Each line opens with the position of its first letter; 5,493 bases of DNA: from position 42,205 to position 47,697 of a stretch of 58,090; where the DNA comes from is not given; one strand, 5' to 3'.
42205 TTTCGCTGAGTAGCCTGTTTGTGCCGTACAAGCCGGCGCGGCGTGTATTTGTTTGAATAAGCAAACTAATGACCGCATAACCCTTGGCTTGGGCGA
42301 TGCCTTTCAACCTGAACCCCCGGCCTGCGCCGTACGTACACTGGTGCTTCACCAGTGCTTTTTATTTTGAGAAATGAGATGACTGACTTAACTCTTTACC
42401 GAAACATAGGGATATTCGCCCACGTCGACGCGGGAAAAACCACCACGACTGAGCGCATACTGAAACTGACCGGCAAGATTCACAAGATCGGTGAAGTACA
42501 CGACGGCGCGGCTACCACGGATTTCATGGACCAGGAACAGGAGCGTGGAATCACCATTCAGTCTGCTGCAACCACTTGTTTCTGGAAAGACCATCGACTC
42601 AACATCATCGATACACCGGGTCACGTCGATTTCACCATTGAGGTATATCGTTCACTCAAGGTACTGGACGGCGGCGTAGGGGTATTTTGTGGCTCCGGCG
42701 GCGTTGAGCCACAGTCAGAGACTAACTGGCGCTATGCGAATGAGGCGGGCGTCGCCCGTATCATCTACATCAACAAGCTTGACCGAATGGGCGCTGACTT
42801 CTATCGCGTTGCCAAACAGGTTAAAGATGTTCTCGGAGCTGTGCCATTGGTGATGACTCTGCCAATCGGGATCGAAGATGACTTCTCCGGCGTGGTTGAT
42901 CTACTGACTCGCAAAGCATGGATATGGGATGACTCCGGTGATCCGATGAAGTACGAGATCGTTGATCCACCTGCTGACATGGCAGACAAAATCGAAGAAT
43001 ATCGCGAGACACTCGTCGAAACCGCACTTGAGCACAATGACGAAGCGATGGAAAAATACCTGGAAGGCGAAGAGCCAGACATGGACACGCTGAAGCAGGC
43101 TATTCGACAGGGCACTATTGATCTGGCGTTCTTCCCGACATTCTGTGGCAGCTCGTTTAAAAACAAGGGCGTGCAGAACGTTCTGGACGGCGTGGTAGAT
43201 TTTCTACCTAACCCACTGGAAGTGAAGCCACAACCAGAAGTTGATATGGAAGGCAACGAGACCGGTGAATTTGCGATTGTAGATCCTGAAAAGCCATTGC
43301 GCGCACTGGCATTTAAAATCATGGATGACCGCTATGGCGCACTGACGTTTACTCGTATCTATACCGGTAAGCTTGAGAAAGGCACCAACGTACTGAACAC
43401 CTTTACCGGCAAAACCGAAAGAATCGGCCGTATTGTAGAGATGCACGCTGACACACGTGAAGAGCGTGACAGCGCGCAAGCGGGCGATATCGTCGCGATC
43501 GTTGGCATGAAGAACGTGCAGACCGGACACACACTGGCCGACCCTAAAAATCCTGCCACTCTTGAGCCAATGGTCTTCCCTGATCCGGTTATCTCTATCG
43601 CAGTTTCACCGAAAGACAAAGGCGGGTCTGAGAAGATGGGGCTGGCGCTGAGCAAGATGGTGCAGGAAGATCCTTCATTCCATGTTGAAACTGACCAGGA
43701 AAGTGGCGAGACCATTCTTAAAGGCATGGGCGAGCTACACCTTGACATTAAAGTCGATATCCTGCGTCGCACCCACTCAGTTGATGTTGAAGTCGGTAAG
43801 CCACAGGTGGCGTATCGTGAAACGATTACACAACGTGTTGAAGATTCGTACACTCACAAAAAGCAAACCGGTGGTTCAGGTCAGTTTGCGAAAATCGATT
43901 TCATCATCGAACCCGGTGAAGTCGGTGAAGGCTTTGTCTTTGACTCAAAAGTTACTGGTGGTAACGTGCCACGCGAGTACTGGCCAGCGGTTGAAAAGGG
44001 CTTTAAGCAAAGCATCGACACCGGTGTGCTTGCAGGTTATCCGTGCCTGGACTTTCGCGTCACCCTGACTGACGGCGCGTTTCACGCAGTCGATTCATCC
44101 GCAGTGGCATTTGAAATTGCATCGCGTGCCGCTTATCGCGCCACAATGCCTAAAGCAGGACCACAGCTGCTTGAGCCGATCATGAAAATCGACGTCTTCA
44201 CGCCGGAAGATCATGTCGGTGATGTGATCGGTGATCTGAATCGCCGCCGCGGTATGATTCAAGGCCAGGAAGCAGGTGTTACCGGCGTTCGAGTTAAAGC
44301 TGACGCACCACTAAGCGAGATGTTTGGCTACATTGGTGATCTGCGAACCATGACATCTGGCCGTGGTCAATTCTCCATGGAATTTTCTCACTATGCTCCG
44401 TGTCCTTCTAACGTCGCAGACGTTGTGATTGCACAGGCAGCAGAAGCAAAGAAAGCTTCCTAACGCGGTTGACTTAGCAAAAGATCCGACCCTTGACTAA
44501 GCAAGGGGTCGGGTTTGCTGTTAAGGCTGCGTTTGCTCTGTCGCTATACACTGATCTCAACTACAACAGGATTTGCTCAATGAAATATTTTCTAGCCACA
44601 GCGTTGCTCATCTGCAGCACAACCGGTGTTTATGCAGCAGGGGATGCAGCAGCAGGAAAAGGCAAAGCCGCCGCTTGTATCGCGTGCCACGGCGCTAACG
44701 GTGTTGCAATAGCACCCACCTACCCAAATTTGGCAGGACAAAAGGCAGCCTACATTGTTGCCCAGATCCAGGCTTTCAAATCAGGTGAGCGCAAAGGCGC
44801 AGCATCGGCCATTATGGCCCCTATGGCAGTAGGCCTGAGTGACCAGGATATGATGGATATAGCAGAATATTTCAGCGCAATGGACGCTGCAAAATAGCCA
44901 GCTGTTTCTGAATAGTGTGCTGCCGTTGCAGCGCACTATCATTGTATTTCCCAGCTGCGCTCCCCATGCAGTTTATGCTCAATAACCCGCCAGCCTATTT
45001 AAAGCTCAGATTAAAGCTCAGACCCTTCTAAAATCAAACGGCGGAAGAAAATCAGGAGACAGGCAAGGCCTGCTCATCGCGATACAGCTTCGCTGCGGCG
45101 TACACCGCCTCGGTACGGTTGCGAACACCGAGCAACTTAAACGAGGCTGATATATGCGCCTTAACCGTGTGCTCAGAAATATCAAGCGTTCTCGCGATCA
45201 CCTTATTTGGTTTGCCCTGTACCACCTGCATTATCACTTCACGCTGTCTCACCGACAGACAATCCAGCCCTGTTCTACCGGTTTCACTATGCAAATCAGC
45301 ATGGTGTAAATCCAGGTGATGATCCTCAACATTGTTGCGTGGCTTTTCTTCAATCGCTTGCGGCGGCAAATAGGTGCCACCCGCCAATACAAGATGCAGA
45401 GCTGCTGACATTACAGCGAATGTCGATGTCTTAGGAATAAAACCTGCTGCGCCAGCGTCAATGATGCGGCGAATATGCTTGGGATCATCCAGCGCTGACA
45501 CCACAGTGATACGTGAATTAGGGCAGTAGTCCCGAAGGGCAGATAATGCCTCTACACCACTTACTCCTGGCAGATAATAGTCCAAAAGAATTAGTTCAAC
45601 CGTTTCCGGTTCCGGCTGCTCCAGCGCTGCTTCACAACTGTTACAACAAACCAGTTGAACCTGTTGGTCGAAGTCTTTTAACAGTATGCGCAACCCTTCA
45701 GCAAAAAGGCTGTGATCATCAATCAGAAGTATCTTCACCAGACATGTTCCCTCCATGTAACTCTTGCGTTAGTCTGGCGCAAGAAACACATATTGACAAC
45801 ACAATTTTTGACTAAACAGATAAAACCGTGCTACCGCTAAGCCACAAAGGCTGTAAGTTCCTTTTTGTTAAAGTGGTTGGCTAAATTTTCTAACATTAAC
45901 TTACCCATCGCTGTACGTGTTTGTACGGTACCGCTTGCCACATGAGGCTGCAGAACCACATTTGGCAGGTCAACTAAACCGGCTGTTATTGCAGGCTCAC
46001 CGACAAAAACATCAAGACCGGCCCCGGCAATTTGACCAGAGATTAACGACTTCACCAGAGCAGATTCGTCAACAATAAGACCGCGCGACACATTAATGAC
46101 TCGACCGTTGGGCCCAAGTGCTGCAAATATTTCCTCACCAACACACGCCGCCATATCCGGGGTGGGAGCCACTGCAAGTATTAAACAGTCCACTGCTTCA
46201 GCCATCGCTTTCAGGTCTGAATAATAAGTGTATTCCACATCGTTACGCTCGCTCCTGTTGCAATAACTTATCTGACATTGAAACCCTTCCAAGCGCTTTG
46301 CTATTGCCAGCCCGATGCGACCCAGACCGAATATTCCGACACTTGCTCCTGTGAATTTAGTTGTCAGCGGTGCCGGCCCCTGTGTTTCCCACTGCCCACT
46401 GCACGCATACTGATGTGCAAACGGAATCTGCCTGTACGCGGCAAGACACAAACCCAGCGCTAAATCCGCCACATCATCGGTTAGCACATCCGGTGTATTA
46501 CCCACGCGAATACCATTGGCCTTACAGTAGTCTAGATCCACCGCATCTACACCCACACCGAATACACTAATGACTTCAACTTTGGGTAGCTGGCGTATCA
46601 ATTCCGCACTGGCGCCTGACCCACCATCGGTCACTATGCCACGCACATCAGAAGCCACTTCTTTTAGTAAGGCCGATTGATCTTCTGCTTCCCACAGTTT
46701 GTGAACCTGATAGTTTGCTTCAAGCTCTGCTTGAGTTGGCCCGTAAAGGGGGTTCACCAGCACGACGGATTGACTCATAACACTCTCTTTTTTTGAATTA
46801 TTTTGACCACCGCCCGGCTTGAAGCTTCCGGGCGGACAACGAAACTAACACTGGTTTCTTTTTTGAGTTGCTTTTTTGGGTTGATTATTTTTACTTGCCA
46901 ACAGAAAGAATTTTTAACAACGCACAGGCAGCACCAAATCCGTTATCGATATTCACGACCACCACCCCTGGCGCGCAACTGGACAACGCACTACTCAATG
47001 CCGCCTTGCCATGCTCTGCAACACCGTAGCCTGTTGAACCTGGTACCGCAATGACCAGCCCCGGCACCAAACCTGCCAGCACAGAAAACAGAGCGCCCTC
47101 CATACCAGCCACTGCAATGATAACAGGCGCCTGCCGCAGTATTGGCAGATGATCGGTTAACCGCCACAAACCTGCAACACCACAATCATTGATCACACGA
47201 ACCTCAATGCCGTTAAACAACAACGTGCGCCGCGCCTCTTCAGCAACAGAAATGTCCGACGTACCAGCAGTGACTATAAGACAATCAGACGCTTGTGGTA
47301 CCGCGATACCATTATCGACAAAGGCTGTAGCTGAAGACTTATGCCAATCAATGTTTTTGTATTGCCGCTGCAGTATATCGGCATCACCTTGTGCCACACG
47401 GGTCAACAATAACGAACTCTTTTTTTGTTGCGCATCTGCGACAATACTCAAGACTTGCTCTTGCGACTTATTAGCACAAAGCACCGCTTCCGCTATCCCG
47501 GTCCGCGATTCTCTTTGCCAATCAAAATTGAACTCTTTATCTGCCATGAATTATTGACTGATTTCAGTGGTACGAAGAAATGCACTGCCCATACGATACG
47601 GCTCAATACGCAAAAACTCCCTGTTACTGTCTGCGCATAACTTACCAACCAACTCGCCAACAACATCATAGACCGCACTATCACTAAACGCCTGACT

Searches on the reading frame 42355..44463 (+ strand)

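Call 18: search_protein_families(library=pfam, proteins=[window:42355-44463:+], max_evalue=0.0001)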
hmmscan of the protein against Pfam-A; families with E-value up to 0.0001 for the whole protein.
window:42355-44463:+ (702 aa): 6 families
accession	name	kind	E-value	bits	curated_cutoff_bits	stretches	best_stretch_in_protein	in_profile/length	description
PF00009.33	GTP_EFTU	-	1e-59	201.7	26.5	1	15-285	3-187/188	Elongation factor Tu GTP binding domain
PF03764.24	EFG_IV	-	3.3e-43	146.8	24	1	483-601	1-120/121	Elongation factor G, domain IV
PF14492.12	EFG_III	-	2e-28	98.7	27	1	408-482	1-75/75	Elongation Factor G, domain III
PF00679.30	EFG_C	-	2e-28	98.7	27.9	1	604-689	1-87/89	Elongation factor G C-terminus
PF03144.31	GTP_EFTU_D2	-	6.1e-17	62.3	30.3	1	328-395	1-73/73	Elongation factor Tu domain 2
PF22042.2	EF-G_D2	-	2.8e-13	50.2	27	1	315-395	2-82/84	Elongation factor G domain 2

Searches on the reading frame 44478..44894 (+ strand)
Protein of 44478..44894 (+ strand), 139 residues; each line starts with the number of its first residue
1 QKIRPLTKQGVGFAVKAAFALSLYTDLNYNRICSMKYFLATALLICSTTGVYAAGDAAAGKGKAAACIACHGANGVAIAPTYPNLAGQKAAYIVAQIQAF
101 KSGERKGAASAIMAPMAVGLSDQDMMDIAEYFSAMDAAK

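Call 65: search_protein_families(library=pfam, proteins=[window:44478-44894:+], max_evalue=0.001)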
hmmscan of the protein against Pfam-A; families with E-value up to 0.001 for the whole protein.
window:44478-44894:+ (139 aa): 2 families
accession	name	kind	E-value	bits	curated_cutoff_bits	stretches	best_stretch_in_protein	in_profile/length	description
PF00034.26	Cytochrom_C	-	6.9e-11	43.8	21.3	1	58-132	2-86/90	Cytochrome c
PF13442.11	Cytochrome_CBB3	-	1.1e-05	26.1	27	1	64-131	11-67/68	Cytochrome C oxidase, cbb3-type, subunit III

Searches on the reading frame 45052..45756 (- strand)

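Call 18: search_protein_families(library=pfam, proteins=[window:45052-45756:-], max_evalue=0.0001)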
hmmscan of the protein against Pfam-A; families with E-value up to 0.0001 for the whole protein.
window:45052-45756:- (234 aa): 3 families
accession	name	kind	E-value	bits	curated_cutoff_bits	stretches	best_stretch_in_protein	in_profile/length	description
PF00072.30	Response_reg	-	6.7e-19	68.5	30.2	1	9-119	1-109/111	Response regulator receiver domain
PF00196.25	GerE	-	7.9e-16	57.9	23.5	1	166-219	2-55/57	Bacterial regulatory proteins, luxR family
PF08281.18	Sigma70_r4_2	-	2.3e-07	30.8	25.7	1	164-207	8-52/54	Sigma-70, region 4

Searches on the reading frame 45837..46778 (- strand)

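Call 18: search_protein_families(library=pfam, proteins=[window:45837-46778:-], max_evalue=0.0001)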
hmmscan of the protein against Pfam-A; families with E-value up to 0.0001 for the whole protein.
window:45837-46778:- (313 aa): 2 families
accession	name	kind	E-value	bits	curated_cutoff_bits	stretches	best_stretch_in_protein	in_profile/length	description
PF02826.25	2-Hacid_dh_C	-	8.6e-44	149.5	25.1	1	108-281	1-178/178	D-isomer specific 2-hydroxyacid dehydrogenase, NAD binding domain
PF00389.36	2-Hacid_dh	-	1.5e-24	86.6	24.6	1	14-310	10-131/134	D-isomer specific 2-hydroxyacid dehydrogenase, catalytic domain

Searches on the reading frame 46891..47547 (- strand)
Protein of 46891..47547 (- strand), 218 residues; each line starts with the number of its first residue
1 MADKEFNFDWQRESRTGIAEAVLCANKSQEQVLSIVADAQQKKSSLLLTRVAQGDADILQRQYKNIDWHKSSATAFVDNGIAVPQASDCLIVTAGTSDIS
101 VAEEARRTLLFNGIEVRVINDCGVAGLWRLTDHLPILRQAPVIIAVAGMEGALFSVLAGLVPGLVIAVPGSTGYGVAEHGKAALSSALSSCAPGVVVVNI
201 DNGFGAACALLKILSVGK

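Call 18: search_protein_families(library=pfam, proteins=[window:46891-47547:-], max_evalue=0.0001)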
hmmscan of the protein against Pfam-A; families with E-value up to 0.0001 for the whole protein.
window:46891-47547:- (218 aa): 1 family
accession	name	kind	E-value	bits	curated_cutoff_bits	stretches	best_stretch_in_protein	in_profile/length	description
PF00731.26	AIRC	-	3.3e-09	36.9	30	1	90-216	3-129/148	AIR carboxylase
